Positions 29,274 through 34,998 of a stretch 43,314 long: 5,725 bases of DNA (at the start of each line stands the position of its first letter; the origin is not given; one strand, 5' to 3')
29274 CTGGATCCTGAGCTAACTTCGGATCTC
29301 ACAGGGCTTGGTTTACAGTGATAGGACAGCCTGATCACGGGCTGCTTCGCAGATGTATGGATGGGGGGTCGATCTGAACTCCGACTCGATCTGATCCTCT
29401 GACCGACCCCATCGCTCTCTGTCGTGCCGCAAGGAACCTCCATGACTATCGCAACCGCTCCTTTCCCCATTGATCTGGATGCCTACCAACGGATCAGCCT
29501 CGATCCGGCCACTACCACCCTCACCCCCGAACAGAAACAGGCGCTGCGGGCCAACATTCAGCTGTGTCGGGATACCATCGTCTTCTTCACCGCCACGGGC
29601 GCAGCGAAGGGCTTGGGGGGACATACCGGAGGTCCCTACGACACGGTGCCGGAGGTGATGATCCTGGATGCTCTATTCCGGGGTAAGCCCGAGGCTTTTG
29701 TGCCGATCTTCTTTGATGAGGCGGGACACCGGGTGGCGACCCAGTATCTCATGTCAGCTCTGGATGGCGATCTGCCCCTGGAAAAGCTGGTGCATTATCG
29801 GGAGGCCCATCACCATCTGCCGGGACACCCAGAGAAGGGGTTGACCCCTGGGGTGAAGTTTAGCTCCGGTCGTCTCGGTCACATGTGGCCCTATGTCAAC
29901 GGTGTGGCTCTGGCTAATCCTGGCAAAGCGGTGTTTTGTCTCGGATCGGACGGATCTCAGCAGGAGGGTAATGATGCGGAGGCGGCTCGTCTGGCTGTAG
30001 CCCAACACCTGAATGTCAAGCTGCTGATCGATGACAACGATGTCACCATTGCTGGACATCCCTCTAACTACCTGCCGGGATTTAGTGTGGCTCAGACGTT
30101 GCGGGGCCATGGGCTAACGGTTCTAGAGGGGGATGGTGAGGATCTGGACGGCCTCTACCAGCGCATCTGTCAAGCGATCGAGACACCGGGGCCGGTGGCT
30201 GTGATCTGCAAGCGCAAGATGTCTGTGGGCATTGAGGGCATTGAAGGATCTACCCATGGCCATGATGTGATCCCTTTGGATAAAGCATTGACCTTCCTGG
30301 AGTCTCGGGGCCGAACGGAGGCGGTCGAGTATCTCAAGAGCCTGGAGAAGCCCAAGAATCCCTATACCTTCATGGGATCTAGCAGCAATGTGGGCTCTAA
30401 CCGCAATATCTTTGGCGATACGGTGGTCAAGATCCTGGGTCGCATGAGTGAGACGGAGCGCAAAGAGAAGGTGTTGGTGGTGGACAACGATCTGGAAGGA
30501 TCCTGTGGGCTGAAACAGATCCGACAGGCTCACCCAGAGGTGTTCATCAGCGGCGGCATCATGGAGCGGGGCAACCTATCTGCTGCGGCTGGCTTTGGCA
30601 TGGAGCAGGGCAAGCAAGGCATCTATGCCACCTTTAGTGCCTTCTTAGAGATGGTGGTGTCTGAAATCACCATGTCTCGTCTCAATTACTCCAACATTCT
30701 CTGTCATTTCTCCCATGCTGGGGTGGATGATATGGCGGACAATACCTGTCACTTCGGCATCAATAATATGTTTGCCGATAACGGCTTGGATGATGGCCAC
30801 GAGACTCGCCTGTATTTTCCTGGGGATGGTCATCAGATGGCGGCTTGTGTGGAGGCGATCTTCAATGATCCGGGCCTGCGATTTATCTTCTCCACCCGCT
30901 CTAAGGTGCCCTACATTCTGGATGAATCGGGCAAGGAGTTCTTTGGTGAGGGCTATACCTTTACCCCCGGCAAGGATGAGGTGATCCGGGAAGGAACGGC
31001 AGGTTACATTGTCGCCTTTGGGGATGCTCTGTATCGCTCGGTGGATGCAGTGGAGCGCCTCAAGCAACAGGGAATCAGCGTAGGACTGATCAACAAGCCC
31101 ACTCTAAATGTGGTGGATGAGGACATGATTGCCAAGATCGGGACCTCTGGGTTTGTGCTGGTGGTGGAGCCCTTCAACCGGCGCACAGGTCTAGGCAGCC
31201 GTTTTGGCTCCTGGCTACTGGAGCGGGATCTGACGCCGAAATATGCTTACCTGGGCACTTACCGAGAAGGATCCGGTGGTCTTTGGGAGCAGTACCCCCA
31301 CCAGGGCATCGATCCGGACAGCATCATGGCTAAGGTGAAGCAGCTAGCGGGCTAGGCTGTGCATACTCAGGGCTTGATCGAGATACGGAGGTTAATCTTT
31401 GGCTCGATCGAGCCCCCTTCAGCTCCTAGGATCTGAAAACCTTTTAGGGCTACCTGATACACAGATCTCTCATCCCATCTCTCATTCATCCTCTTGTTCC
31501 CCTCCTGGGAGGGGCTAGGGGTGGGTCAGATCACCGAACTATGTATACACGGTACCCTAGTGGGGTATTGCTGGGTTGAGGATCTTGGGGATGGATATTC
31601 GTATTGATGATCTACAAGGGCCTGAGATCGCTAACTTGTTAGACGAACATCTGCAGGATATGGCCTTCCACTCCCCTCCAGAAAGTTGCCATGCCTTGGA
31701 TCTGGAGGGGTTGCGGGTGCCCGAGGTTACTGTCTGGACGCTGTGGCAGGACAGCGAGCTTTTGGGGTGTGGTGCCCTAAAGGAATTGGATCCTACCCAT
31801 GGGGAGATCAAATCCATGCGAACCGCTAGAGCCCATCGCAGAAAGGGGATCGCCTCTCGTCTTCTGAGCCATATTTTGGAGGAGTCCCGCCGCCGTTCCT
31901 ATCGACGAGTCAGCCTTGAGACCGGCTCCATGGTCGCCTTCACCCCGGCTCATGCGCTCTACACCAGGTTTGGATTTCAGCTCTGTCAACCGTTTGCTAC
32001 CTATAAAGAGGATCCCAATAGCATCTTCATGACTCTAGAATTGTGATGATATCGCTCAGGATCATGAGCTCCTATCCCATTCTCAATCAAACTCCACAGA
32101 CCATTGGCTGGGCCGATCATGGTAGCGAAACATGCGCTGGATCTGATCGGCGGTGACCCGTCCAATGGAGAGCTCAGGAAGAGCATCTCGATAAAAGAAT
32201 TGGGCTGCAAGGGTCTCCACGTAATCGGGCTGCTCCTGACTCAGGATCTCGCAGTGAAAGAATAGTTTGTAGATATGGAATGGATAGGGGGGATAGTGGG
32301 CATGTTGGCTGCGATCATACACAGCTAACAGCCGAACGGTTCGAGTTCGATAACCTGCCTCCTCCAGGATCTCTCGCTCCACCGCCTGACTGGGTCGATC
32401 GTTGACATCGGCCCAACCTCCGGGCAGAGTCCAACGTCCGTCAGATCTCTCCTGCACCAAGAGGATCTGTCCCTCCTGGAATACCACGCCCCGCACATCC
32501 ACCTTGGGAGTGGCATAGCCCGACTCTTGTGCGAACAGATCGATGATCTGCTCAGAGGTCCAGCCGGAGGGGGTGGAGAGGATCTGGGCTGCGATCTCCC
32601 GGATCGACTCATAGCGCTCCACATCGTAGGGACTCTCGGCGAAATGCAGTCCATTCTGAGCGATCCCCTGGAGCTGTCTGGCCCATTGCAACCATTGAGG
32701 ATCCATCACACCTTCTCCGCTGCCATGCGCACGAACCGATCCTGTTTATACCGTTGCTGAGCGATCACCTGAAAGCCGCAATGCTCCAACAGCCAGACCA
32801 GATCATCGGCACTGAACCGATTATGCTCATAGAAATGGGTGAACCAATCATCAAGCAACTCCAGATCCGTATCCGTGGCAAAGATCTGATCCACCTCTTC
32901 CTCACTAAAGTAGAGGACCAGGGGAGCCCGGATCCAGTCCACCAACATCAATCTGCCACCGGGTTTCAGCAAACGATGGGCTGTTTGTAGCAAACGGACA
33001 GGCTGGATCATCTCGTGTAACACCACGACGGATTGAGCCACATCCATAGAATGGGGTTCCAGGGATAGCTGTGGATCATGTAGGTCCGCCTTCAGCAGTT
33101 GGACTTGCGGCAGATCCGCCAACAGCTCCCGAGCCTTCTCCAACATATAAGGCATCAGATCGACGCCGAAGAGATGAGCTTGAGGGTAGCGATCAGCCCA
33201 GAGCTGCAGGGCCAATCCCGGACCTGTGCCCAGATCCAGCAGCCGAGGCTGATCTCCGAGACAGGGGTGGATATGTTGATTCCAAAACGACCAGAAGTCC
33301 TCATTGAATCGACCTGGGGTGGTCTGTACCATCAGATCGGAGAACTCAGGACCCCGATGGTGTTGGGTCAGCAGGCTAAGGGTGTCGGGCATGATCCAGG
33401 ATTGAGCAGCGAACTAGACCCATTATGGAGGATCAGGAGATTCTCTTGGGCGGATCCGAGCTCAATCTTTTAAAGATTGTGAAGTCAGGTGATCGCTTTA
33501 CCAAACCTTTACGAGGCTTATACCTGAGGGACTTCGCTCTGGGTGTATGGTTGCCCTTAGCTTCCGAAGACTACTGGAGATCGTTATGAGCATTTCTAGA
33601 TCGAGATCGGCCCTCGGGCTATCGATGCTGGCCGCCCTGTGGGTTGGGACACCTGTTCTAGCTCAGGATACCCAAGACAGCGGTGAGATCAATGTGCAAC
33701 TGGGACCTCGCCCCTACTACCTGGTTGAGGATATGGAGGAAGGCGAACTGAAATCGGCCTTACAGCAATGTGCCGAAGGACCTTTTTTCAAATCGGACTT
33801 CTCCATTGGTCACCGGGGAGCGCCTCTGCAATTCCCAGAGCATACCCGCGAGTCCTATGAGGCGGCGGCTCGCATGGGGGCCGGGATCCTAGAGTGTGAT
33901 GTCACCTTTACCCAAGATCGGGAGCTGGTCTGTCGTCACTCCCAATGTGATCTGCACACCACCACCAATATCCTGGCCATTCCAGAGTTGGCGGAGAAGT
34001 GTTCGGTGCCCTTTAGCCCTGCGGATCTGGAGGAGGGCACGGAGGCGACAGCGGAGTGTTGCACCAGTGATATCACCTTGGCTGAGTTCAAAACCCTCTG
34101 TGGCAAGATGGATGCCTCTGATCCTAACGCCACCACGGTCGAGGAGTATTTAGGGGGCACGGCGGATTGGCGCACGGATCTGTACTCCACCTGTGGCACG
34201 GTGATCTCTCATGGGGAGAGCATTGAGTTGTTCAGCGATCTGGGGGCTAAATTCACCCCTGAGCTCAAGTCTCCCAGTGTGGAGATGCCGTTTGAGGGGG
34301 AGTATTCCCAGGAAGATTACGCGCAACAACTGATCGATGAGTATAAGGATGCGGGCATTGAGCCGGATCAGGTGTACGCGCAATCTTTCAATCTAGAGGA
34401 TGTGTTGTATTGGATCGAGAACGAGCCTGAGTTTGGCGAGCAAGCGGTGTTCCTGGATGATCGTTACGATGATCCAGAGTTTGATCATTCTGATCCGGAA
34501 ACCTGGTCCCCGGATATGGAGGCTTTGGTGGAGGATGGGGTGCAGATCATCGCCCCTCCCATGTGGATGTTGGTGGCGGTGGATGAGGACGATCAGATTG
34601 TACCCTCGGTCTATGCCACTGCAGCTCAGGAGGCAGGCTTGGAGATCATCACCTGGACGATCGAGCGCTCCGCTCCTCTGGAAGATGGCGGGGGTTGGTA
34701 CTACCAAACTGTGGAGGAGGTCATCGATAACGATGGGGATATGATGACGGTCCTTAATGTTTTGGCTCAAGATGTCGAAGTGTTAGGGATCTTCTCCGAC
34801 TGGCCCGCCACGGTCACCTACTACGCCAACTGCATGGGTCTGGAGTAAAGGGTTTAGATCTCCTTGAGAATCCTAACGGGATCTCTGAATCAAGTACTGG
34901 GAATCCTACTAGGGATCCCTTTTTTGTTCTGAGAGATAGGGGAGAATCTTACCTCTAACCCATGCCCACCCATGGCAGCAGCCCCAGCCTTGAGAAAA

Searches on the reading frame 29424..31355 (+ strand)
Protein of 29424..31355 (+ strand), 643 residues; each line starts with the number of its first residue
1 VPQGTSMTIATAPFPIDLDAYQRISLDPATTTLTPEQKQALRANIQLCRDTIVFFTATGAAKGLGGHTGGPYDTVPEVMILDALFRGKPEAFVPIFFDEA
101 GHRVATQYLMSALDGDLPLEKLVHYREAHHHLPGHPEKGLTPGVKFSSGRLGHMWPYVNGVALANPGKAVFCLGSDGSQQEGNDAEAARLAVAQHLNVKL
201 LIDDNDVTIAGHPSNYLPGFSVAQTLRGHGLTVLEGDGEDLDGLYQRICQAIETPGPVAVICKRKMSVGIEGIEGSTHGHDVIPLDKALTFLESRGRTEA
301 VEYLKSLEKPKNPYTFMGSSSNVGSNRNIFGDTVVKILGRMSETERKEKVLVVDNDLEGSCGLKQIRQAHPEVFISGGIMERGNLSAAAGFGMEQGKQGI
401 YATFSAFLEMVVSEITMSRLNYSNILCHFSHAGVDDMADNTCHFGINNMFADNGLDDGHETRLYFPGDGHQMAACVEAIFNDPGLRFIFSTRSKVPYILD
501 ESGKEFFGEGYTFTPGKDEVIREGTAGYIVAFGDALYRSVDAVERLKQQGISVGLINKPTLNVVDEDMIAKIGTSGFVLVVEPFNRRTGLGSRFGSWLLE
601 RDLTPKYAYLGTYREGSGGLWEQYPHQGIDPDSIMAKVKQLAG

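Call 23: search_protein_families(library=ncbifam, proteins=[window:29424-31355:+], max_evalue=1e-10)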
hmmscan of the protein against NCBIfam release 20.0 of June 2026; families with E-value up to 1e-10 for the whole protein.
window:29424-31355:+ (643 aa): 6 families
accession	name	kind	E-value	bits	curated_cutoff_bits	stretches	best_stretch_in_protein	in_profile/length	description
NF004556.0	PRK05899.2-2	equivalog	3.3e-70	237.1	575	1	31-641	7-637/639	transketolase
NF004559.0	PRK05899.2-5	equivalog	1.8e-54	185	488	1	100-641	78-623/627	transketolase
TIGR00232.1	tktlase_bact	equivalog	8.7e-20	70.6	682.25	1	99-300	59-277/654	transketolase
NF003933.0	PRK05444.2-2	equivalog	4.7e-14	51.8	395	1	238-606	221-567/606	1-deoxy-D-xylulose-5-phosphate synthase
TIGR00204.1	dxs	equivalog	4.9e-12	45.2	465.95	1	317-595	303-566/616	1-deoxy-D-xylulose-5-phosphate synthase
NF008968.0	PRK12315.1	subfamily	2.8e-11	42.4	510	0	312-446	263-393/582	1-deoxy-D-xylulose-5-phosphate synthase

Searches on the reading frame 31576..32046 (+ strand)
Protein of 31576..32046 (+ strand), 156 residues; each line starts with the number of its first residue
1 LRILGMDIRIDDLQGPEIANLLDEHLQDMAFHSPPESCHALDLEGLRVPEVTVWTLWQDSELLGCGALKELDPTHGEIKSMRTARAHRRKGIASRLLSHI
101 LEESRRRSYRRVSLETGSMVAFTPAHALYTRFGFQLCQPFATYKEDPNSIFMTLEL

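Call 60: search_protein_families(library=pfam, proteins=[window:31576-32046:+], max_evalue=0.00001)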
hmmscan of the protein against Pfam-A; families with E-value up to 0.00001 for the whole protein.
window:31576-32046:+ (156 aa): 3 families
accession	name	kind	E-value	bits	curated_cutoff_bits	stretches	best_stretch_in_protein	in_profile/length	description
PF00583.31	Acetyltransf_1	-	4e-17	63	20.7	1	26-134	8-116/116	Acetyltransferase (GNAT) family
PF13508.13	Acetyltransf_7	-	1.6e-12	48.1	27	1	51-135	3-83/84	Acetyltransferase (GNAT) domain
PF13673.13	Acetyltransf_10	-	7.7e-07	29.6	23.6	1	49-138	29-111/128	Acetyltransferase (GNAT) domain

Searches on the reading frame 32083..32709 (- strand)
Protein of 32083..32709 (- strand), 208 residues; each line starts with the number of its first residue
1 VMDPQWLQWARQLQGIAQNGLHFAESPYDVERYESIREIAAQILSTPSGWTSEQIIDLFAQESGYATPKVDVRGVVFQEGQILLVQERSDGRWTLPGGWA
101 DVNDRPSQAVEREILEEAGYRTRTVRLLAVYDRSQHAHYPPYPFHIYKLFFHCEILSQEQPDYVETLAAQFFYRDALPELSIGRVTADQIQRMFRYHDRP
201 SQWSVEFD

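Call 60: search_protein_families(library=pfam, proteins=[window:32083-32709:-], max_evalue=0.00001)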
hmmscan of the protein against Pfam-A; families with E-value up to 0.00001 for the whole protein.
window:32083-32709:- (208 aa): 2 families
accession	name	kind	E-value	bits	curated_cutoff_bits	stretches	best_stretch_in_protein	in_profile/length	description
PF12535.13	Nudix_N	-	4.5e-21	74.7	27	1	4-59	1-56/56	Hydrolase of X-linked nucleoside diphosphate N terminal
PF00293.34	NUDIX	-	1.6e-14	54.5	21.1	1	69-177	3-118/134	NUDIX domain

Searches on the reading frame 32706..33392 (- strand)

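Call 60: search_protein_families(library=pfam, proteins=[window:32706-33392:-], max_evalue=0.00001)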
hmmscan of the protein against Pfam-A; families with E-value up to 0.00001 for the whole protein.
window:32706-33392:- (228 aa): 6 families
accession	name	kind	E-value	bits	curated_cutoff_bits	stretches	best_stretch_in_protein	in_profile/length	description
PF08241.18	Methyltransf_11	-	1e-18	68.2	21.2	1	52-149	1-94/95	Methyltransferase domain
PF13649.12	Methyltransf_25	-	1.2e-16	61.6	27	1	52-146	2-97/97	Methyltransferase domain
PF13489.12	Methyltransf_23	-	3.9e-16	59.6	27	1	46-211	21-163/164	Methyltransferase domain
PF08242.18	Methyltransf_12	-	4.8e-16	59.7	30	1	52-148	1-98/98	Methyltransferase domain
PF13847.12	Methyltransf_31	-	4.4e-15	56.1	27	1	50-154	6-113/145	Methyltransferase domain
PF00891.24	Methyltransf_2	-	8.5e-06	25.7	22.3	0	49-154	64-168/210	O-methyltransferase domain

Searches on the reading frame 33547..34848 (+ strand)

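Call 23: search_protein_families(library=ncbifam, proteins=[window:33547-34848:+], max_evalue=1e-10)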
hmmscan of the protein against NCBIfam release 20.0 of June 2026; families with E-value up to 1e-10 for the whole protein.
window:33547-34848:+ (433 aa): 0 families

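Call 60: search_protein_families(library=pfam, proteins=[window:33547-34848:+], max_evalue=0.00001)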
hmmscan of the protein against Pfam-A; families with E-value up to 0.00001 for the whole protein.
window:33547-34848:+ (433 aa): 1 family
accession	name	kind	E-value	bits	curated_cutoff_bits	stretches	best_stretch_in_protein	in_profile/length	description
PF03009.23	GDPD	-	3e-16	60.7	23.6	1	89-375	1-223/244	Glycerophosphoryl diester phosphodiesterase family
